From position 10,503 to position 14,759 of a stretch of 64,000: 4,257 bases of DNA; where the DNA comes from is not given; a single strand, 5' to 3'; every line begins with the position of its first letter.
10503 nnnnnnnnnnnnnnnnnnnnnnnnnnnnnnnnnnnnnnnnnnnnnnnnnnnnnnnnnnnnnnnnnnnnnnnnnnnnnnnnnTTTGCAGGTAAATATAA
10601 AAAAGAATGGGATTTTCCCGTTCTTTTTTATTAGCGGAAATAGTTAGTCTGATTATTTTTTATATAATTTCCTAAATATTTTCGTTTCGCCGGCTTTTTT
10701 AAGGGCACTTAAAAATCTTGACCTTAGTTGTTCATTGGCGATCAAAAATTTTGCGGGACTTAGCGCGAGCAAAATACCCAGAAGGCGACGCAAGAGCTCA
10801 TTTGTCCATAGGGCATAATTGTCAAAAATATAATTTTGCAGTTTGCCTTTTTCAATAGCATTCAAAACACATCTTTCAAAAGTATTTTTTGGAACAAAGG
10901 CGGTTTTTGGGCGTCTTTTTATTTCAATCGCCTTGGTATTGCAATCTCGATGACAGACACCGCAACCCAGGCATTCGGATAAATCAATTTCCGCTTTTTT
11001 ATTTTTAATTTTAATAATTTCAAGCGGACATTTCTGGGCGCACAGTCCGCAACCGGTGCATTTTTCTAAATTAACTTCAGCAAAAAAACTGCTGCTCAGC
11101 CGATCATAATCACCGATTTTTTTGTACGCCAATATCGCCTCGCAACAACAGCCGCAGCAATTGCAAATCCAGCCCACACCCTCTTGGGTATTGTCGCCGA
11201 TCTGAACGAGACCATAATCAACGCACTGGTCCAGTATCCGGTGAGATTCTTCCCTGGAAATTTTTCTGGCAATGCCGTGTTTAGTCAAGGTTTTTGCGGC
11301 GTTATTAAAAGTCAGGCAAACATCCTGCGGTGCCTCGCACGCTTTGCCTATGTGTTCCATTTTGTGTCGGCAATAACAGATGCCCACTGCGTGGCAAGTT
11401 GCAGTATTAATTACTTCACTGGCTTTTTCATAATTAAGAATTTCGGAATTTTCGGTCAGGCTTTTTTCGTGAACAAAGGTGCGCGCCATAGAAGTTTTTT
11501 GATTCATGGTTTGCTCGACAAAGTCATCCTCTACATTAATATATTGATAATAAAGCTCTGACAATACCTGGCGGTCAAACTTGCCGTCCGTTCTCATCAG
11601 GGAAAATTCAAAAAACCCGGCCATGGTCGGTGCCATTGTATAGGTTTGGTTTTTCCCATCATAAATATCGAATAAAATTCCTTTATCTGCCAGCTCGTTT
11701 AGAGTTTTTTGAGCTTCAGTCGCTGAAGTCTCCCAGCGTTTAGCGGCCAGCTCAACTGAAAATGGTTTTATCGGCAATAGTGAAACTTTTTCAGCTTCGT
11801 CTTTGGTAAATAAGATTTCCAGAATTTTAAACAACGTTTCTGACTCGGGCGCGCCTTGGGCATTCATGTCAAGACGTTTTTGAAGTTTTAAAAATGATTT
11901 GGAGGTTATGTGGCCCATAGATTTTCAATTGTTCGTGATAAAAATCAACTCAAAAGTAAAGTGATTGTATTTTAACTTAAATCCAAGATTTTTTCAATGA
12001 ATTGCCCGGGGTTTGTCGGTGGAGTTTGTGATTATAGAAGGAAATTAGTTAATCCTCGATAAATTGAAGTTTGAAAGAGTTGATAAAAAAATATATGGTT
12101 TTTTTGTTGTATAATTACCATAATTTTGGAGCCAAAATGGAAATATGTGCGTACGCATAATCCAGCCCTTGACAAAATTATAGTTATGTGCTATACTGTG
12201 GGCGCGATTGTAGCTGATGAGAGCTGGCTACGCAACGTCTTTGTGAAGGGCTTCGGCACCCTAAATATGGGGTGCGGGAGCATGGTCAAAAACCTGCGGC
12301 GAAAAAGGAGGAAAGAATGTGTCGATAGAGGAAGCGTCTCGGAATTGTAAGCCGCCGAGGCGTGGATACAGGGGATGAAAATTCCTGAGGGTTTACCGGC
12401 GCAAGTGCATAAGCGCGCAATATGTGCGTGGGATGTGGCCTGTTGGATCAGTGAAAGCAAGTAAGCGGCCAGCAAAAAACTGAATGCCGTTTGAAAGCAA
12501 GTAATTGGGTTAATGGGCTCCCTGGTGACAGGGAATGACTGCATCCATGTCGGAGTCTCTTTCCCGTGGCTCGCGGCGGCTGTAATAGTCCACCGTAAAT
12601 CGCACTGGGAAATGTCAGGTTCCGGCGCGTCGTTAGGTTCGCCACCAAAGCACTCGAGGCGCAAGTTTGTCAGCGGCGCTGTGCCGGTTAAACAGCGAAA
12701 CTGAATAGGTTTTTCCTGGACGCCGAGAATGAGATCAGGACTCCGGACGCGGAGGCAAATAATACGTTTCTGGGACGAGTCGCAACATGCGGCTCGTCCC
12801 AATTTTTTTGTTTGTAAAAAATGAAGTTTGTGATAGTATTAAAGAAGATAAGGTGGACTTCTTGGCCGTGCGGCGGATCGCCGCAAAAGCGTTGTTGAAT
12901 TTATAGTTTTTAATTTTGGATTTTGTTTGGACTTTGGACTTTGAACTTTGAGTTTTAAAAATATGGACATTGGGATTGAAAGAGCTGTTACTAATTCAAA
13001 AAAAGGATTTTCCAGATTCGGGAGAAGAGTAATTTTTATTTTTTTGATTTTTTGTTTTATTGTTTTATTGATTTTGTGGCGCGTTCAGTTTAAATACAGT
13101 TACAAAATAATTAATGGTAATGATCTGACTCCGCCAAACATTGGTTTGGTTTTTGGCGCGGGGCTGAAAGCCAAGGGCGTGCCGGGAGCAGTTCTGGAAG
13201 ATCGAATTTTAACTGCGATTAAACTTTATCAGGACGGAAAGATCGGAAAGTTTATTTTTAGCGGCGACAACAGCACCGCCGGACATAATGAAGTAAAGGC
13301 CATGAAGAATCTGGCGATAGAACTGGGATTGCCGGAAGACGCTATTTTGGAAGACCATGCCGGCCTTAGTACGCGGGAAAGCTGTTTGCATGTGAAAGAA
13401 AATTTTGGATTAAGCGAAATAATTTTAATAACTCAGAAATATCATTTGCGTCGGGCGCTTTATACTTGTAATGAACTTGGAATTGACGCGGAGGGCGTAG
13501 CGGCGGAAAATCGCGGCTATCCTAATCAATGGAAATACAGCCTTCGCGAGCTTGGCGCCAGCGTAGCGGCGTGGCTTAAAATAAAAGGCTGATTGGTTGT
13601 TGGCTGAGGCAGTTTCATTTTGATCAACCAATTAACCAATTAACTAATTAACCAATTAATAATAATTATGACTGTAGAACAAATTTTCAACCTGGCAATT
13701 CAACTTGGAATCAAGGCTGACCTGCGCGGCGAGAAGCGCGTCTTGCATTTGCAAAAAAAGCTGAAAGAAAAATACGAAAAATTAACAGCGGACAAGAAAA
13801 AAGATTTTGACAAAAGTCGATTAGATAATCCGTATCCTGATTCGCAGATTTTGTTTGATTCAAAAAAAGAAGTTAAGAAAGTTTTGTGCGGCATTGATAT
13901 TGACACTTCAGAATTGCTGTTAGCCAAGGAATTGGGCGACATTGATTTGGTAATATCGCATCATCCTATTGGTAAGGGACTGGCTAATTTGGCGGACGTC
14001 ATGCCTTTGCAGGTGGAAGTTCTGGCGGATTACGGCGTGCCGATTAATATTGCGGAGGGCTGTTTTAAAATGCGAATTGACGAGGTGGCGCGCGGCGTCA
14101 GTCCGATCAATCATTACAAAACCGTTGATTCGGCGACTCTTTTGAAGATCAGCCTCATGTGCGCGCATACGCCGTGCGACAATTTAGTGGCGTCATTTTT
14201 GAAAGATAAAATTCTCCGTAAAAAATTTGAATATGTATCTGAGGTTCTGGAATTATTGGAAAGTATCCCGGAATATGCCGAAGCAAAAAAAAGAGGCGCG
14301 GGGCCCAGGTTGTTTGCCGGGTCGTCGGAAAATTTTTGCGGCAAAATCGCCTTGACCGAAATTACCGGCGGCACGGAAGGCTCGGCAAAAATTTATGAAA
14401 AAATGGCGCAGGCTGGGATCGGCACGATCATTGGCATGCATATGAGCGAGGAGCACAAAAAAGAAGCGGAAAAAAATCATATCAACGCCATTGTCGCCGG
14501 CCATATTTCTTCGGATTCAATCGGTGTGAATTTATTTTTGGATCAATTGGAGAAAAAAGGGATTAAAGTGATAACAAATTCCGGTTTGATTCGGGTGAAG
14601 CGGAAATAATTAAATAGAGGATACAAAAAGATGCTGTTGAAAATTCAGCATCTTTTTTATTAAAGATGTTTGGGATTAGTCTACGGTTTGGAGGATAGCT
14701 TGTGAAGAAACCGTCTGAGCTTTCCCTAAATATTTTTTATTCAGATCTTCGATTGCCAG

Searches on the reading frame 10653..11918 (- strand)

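Call 24: search_protein_families(library=pfam, proteins=[window:10653-11918:-], max_evalue=0.001)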
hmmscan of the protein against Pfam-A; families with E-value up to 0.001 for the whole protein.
window:10653-11918:- (421 aa): 6 families
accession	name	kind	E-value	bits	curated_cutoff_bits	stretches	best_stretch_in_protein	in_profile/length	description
PF12837.12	Fer4_6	-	1.2e-07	31.8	25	1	279-298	1-20/24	4Fe-4S binding domain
PF00037.32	Fer4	-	3e-07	30.4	21.1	1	281-303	2-24/24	4Fe-4S binding domain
PF13237.11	Fer4_10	-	4.6e-07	30.1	25.5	1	282-326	4-52/53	4Fe-4S dicluster domain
PF13187.11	Fer4_9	-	1.5e-06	28.5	27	1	286-331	1-52/52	4Fe-4S dicluster domain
PF12838.12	Fer4_7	-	1.9e-06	28.7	27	1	286-330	1-52/52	4Fe-4S dicluster domain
PF12797.12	Fer4_2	-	0.00013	22.2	24.5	1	282-298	5-21/22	4Fe-4S binding domain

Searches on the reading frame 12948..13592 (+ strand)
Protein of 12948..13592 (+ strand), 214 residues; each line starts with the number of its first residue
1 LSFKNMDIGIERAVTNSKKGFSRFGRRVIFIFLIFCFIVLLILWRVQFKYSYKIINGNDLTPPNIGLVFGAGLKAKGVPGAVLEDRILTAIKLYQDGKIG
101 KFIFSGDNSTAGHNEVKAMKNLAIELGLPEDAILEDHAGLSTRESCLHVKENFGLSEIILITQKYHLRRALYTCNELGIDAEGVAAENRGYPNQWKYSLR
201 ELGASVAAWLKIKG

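Call 24: search_protein_families(library=pfam, proteins=[window:12948-13592:+], max_evalue=0.001)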
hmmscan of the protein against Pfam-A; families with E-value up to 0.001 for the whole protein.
window:12948-13592:+ (214 aa): 1 family
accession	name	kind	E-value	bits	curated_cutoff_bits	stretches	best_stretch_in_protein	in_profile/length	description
PF02698.23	DUF218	-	6.2e-23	81.6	27.6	1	67-202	4-131/133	DUF218 domain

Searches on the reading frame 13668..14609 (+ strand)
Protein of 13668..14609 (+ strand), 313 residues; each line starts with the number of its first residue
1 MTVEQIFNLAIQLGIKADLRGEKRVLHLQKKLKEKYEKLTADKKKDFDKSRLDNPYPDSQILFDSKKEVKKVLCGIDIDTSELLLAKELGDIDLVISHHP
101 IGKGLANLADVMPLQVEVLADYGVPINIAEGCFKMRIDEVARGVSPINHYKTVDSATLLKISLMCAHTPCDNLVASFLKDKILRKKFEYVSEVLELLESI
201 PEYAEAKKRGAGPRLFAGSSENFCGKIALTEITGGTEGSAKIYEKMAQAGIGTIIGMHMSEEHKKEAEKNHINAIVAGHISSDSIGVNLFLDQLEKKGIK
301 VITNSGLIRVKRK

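Call 24: search_protein_families(library=pfam, proteins=[window:13668-14609:+], max_evalue=0.001)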
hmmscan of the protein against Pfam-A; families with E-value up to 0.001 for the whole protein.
window:13668-14609:+ (313 aa): 1 family
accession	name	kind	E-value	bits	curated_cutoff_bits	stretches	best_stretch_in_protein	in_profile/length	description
PF01784.24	DUF34_NIF3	-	1.5e-08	35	23.4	0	151-297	83-238/256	Duf34/NIF3 (NGG1p interacting factor 3)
